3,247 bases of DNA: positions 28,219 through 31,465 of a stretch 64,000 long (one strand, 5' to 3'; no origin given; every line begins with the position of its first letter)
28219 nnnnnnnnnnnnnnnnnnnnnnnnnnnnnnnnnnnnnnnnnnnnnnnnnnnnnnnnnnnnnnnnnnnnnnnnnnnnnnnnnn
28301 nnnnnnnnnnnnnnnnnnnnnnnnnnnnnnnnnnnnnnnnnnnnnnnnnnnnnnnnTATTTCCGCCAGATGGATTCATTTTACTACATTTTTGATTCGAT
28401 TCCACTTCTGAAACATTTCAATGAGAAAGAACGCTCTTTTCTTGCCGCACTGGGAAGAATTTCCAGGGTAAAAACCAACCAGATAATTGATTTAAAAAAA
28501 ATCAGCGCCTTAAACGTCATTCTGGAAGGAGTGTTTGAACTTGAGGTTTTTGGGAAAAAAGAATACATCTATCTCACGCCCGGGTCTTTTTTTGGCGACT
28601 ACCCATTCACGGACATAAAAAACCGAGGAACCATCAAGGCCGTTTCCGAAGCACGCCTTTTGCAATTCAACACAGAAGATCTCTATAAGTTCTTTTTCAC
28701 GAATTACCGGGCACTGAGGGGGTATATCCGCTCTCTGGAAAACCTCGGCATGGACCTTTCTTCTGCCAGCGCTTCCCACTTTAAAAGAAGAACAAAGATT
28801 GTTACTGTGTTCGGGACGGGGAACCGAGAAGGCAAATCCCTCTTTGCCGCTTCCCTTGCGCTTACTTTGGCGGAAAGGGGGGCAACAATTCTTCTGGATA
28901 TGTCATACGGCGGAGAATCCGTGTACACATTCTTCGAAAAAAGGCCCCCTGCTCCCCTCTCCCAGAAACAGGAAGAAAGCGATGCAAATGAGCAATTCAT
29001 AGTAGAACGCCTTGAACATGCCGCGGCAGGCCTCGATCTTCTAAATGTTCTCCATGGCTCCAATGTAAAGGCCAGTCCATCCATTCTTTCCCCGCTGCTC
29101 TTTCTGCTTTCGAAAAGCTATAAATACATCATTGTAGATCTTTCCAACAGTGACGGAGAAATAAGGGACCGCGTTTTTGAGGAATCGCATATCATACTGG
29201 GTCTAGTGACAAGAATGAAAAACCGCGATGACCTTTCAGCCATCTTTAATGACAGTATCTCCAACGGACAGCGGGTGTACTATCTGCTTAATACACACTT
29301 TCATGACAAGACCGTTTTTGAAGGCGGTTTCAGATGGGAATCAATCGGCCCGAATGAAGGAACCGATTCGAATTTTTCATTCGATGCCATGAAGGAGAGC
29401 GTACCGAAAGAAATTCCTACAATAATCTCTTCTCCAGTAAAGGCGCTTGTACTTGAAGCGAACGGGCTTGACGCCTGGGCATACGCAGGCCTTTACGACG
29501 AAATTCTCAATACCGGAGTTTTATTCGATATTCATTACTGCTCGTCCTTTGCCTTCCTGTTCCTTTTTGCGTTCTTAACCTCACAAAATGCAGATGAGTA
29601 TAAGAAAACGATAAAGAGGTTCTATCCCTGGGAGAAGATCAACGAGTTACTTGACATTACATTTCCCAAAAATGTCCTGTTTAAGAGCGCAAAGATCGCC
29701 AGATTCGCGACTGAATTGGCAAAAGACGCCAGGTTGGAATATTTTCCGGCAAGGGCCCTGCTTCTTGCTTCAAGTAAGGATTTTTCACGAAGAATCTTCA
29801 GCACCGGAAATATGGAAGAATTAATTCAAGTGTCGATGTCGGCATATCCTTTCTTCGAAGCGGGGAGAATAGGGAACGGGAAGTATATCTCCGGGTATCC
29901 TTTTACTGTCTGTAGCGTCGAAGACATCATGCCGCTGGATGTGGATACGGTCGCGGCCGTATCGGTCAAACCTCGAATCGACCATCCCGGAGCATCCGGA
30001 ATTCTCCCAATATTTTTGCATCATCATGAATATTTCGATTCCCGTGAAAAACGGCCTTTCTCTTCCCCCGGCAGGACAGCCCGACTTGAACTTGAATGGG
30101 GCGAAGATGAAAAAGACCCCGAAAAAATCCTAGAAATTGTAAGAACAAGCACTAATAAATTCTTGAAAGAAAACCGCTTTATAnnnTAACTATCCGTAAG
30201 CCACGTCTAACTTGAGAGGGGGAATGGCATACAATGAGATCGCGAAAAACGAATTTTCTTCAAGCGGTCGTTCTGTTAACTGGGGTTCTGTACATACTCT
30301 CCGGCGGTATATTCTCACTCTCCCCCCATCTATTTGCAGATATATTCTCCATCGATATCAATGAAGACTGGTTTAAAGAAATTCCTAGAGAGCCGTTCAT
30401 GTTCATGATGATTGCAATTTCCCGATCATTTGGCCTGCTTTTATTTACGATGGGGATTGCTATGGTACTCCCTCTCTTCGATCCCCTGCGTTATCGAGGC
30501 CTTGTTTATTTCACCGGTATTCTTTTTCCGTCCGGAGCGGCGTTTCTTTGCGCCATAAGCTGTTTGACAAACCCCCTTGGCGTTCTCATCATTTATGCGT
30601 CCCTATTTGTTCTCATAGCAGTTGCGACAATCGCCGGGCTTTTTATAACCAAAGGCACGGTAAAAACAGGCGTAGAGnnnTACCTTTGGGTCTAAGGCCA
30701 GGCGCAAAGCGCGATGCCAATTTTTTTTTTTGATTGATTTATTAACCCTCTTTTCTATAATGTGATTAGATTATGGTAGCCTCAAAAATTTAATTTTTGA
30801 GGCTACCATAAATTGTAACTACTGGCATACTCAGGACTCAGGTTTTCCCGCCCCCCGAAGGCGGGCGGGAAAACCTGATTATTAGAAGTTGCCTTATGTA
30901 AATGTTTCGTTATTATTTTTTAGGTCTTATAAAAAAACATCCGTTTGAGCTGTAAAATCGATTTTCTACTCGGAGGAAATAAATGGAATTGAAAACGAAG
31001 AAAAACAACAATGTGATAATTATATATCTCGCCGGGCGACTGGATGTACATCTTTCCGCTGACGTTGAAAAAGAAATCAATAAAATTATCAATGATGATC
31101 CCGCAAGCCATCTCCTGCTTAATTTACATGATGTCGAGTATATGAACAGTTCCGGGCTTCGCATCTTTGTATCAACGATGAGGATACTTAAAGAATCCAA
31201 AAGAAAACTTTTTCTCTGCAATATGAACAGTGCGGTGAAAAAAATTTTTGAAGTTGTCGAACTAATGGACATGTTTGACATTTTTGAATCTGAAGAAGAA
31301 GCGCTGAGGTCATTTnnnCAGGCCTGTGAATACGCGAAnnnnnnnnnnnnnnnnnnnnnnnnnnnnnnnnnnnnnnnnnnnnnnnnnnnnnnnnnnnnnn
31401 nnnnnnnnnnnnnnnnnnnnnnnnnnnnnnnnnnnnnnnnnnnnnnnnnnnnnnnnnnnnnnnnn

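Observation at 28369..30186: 605-aa protein chaining cNMP-binding-like, ParA/MinD-like and patatin-like domains, all with degenerate catalytic/ligand motifs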

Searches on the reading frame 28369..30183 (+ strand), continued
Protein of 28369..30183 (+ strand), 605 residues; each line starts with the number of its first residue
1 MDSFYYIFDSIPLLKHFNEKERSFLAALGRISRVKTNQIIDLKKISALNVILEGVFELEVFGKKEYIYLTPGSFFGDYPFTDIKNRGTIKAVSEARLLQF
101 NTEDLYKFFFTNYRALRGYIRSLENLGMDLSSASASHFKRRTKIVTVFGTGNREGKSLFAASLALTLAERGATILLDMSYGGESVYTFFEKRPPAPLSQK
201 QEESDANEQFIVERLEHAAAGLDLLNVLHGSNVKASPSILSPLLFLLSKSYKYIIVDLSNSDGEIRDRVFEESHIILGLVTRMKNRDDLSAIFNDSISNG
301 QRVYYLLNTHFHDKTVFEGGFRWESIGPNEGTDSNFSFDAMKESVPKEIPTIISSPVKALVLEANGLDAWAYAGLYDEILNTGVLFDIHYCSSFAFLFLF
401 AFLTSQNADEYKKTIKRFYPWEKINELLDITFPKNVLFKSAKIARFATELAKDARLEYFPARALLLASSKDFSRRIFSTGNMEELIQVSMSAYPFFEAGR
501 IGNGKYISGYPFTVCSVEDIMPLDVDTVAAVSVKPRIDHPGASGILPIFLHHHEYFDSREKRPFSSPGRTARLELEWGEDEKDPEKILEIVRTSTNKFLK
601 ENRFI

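Call 74: find_encoding_contigs(protein=P0168, flank=9000, max_places=1)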
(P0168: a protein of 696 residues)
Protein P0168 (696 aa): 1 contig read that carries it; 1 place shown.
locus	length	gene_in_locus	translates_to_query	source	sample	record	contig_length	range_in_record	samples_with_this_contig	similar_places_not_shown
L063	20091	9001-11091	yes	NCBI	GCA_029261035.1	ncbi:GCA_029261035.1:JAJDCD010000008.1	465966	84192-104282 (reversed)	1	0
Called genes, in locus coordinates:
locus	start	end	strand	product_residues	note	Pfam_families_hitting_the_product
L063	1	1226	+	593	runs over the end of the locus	PF00009:GTP_EFTU, PF03144:GTP_EFTU_D2, PF22042:EF-G_D2, PF14492:EFG_III (faint), PF00679:EFG_C, PF06421:LepA_C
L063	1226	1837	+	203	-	PF10502:Peptidase_S26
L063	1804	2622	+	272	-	PF05036:SPOR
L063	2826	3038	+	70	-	-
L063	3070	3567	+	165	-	PF13302:Acetyltransf_3 (faint), PF00583:Acetyltransf_1, PF13673:Acetyltransf_10, PF13508:Acetyltransf_7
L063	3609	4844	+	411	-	PF05036:SPOR (weak)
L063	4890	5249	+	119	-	PF07238:PilZ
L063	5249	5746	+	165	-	PF04461:YajQ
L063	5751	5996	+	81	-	-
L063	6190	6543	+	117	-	PF07238:PilZ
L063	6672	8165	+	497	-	PF00370:FGGY_N, PF02782:FGGY_C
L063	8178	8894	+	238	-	PF03009:GDPD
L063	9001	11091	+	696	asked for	PF00027:cNMP_binding, PF13614:AAA_31, PF01734:Patatin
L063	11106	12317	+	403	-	PF02737:3HCDH_N, PF00725:3HCDH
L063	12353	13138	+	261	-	PF00378:ECH_1, PF16113:ECH_2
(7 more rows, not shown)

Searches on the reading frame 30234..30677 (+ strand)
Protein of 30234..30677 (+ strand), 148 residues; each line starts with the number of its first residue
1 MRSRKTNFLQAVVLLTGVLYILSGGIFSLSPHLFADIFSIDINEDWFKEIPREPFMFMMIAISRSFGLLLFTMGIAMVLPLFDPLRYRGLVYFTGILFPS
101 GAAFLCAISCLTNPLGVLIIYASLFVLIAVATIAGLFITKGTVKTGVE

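Call 10: search_protein_families(library=pfam, proteins=[window:30234-30677:+], max_evalue=0.01)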
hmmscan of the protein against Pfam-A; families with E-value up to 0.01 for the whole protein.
window:30234-30677:+ (148 aa): 0 families

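Call 24: search_protein_families(library=pfam, proteins=[window:30234-30677:+], max_evalue=1)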
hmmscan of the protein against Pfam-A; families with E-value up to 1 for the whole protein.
window:30234-30677:+ (148 aa): 0 families

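Call 63: search_protein_families(library=padloc, proteins=[window:30234-30677:+], max_evalue=0.01)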
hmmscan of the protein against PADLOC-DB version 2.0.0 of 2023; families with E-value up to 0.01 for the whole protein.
window:30234-30677:+ (148 aa): 0 families

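Call 64: search_protein_families(library=ncbifam, proteins=[window:30234-30677:+], max_evalue=0.001)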
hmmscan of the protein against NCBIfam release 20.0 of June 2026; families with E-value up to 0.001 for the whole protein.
window:30234-30677:+ (148 aa): 0 families
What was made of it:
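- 30234..30680 (+): 148-aa protein with four hydrophobic stretches (probable 4-TM membrane protein), invariant motif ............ No Pfam, NCBIfam or PADLOC hit (calls 24, 63, 64).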

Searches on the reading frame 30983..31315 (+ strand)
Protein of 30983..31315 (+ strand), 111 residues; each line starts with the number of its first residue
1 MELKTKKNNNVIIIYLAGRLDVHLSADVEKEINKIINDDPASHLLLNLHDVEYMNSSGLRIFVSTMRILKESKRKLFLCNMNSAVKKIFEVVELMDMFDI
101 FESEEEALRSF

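Call 24: search_protein_families(library=pfam, proteins=[window:30983-31315:+], max_evalue=1)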
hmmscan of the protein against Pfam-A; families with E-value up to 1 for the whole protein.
window:30983-31315:+ (111 aa): 2 families
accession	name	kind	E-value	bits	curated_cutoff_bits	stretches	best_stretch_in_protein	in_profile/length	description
PF01740.26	STAS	-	1.7e-21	76.4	22.6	1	4-107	3-106/106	STAS domain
PF13466.11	STAS_2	-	5.1e-08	33.4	29.2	1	16-93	3-78/80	STAS domain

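Call 63: search_protein_families(library=padloc, proteins=[window:30983-31315:+], max_evalue=0.01)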
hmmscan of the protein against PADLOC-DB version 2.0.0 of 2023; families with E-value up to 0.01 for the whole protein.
window:30983-31315:+ (111 aa): 0 families

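Call 64: search_protein_families(library=ncbifam, proteins=[window:30983-31315:+], max_evalue=0.001)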
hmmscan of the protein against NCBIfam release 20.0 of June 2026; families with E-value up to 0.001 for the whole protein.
window:30983-31315:+ (111 aa): 3 families
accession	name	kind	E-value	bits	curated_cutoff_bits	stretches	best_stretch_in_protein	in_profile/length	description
TIGR00377.1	ant_ant_sig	superfamily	2.4e-24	85.3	53.45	1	1-106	3-108/108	anti-sigma factor antagonist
TIGR02886.1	spore_II_AA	equivalog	2.7e-20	72.4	114.75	1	4-108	2-106/106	anti-sigma F factor antagonist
NF047705.1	slr1659_superfam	superfamily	7e-05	23.1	100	1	13-67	18-75/111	slr1659 superfamily regulator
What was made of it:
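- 30983..31318 (+): STAS-domain protein (anti-sigma-factor-antagonist type), NSSGL motif retained. Pfam STAS E=1.7e-21, TIGR00377 E=2.4e-24 (calls 24, 64).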
